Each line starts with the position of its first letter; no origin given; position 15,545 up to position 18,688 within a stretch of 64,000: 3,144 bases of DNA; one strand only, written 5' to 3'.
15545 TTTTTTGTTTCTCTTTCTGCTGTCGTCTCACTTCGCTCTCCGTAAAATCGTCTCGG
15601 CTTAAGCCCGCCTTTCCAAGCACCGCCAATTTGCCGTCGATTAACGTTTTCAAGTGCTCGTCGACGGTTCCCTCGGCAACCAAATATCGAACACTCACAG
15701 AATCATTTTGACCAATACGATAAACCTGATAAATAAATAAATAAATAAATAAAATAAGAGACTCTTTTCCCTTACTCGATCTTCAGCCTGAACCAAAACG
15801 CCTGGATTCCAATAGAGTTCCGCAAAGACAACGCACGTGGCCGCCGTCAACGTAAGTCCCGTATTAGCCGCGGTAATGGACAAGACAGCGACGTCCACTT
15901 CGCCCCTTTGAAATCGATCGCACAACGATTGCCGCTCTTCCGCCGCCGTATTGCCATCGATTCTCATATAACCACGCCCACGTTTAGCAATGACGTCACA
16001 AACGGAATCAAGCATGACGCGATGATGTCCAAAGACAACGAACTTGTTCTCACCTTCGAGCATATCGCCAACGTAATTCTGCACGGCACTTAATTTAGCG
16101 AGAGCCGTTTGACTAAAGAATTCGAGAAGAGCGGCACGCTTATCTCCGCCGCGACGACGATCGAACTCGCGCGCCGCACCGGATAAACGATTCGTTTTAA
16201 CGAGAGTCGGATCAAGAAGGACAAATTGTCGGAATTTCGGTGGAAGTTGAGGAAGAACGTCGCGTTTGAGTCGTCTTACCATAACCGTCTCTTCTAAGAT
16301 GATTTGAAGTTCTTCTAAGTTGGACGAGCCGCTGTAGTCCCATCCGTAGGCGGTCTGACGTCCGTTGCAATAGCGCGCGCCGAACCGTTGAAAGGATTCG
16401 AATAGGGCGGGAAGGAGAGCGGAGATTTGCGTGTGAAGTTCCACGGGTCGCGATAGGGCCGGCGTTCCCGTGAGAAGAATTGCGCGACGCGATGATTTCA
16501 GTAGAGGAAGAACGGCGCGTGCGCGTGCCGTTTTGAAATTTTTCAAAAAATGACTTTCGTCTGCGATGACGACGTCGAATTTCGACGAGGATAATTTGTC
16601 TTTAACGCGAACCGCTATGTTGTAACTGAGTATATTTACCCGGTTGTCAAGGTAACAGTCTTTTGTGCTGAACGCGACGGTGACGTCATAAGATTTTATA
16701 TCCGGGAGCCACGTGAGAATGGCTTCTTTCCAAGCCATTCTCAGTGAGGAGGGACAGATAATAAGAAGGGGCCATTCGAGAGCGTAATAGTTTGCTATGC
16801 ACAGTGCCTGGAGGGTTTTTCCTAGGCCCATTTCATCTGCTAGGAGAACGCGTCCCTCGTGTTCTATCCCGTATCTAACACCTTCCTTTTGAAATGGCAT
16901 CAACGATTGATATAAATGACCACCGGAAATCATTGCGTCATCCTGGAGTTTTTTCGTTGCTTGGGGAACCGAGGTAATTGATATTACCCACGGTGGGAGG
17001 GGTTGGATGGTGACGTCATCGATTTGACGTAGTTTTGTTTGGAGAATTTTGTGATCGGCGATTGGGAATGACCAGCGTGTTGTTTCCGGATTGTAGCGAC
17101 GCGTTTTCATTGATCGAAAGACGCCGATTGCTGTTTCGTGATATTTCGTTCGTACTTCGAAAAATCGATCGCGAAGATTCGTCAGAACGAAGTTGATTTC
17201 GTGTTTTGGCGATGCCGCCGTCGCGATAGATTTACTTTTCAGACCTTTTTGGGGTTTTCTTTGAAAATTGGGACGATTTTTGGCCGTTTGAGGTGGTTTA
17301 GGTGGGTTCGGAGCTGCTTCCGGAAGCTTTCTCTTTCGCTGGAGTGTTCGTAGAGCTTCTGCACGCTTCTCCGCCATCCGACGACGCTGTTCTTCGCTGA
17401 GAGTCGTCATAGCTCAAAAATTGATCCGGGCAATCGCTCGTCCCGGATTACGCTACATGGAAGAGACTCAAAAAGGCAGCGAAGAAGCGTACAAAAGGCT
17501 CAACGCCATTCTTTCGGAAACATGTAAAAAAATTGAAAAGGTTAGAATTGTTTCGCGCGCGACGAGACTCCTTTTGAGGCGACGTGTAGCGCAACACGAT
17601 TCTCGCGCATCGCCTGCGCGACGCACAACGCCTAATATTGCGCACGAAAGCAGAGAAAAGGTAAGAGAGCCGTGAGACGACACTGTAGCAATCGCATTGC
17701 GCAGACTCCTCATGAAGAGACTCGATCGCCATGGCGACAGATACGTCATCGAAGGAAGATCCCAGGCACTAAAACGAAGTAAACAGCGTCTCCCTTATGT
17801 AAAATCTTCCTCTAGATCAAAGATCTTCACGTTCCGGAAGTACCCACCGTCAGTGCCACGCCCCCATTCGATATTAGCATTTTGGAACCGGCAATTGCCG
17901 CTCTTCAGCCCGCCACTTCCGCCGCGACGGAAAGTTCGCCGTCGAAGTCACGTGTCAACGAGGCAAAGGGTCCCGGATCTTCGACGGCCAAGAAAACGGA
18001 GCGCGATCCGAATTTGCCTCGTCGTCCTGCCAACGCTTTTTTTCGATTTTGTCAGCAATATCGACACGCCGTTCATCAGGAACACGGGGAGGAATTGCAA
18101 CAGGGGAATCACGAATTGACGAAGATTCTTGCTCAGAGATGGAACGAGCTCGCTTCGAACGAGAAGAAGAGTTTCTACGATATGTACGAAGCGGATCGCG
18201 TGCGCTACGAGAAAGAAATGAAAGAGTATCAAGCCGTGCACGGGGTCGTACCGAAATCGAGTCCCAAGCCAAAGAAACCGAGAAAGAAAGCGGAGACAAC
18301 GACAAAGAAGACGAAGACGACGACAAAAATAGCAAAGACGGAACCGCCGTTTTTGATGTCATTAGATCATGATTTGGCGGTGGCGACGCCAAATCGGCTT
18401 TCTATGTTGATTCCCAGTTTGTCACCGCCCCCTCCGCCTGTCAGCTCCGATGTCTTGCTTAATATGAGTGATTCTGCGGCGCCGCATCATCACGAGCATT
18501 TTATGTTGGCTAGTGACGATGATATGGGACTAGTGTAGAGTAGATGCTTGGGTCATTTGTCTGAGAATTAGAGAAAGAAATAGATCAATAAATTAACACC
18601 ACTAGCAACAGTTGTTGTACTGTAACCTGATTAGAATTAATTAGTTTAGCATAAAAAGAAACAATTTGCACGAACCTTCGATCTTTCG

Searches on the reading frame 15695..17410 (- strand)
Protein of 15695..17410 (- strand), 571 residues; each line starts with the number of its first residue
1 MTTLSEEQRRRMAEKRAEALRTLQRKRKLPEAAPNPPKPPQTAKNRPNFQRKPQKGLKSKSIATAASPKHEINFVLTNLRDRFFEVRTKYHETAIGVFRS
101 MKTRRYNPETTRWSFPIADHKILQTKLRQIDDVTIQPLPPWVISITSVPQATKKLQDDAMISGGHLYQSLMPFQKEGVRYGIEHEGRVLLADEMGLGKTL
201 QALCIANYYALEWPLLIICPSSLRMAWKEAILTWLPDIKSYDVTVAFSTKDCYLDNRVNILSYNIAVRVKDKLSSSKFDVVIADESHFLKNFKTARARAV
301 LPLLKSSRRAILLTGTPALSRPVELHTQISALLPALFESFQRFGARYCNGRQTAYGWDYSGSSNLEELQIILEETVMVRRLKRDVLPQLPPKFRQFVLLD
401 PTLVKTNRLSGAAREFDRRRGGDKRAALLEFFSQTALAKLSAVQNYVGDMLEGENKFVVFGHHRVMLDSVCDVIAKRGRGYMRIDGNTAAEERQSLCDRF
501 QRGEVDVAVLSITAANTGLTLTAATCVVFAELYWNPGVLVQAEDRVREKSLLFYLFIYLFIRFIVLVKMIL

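Call 16: search_protein_families(library=pfam, proteins=[window:15695-17410:-], max_evalue=0.01)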
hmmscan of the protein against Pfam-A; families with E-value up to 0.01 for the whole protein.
window:15695-17410:- (571 aa): 4 families
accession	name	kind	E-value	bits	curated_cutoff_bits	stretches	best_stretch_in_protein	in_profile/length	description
PF00176.29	SNF2-rel_dom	-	3.3e-31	108.9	24.9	1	173-401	1-241/290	SNF2-related domain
PF07443.18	HARP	-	1.8e-16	59.8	25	1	84-138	1-55/55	HepA-related protein (HARP)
PF00271.37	Helicase_C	-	3.2e-15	56.8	23.5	1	440-546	3-106/110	Helicase conserved C-terminal domain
PF04851.21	ResIII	-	5.5e-06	26.8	22.5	1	182-318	16-163/164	Type III restriction enzyme, res subunit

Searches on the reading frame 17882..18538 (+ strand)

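Call 16: search_protein_families(library=pfam, proteins=[window:17882-18538:+], max_evalue=0.01)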
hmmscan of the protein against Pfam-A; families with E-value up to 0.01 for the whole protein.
window:17882-18538:+ (218 aa): 3 families
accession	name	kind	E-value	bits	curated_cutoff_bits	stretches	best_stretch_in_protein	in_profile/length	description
PF00505.25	HMG_box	-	8.9e-16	58.5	25.4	1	46-117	1-69/69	HMG (high mobility group) box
PF09011.16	HMG_box_2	-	2.3e-11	44.6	22.4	1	43-116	1-71/72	HMG-box domain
PF00244.26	14-3-3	-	0.008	16.2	33.2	0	61-145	73-158/223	14-3-3 protein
